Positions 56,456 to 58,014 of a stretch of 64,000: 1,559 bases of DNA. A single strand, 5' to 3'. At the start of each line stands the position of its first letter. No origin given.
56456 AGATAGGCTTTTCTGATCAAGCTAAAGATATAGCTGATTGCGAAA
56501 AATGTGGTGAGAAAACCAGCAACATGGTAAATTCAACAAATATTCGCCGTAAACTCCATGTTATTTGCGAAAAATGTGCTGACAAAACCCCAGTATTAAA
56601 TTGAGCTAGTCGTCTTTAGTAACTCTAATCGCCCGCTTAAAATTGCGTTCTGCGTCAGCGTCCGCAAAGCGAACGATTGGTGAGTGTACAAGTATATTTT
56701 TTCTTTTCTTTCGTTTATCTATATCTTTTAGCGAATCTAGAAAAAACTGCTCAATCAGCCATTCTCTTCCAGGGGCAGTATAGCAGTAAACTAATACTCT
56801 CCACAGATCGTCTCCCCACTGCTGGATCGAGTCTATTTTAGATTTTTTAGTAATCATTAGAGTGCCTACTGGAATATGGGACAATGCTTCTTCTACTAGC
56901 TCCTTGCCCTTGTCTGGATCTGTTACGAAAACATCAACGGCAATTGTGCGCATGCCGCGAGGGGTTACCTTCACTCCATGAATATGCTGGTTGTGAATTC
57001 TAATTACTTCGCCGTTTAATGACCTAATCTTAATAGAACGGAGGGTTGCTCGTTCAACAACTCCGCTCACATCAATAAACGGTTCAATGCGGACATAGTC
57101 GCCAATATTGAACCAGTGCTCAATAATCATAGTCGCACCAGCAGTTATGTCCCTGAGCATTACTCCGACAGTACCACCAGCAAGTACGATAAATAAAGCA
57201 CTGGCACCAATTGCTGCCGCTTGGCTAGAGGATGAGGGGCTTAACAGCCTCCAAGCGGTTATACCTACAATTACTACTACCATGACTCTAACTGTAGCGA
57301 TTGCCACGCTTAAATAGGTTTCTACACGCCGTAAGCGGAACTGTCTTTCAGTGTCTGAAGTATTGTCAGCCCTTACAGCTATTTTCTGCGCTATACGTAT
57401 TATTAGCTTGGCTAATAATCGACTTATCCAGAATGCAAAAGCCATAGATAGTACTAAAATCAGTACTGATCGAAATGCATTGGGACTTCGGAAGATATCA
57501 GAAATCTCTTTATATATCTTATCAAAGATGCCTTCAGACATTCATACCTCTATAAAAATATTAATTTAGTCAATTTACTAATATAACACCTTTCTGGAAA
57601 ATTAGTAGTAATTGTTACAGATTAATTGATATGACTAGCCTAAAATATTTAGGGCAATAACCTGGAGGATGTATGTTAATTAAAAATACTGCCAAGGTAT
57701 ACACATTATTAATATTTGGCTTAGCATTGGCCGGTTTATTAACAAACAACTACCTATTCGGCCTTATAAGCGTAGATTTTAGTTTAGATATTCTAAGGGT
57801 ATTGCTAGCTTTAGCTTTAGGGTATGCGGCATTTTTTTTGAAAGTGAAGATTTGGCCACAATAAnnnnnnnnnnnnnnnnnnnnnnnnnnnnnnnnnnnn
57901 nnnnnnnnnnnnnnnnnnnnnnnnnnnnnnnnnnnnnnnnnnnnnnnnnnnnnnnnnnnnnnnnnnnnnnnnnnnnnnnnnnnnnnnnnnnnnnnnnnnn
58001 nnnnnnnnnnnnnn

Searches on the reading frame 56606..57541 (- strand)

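Call 8: search_protein_families(library=pfam, proteins=[window:56606-57541:-], max_evalue=0.1)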
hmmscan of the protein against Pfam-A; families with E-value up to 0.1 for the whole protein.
window:56606-57541:- (311 aa): 3 families
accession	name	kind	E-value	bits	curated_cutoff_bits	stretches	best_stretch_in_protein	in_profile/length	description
PF00924.24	MS_channel_2nd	-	2e-10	41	20.2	1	129-188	3-59/68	Mechanosensitive ion channel, beta-domain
PF11368.13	DUF3169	-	0.027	14.5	31.6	1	26-105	50-132/250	Protein of unknown function (DUF3169)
PF22282.1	CydS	-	0.045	14.1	25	0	26-39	11-24/31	CydS-like protein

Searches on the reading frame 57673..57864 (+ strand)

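Call 8: search_protein_families(library=pfam, proteins=[window:57673-57864:+], max_evalue=0.1)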
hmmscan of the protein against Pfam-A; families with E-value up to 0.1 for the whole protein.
window:57673-57864:+ (63 aa): 1 family
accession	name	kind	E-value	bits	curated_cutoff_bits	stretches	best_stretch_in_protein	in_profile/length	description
PF00473.22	CRF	-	0.029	14.9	22.1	1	32-48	3-19/38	Corticotropin-releasing factor family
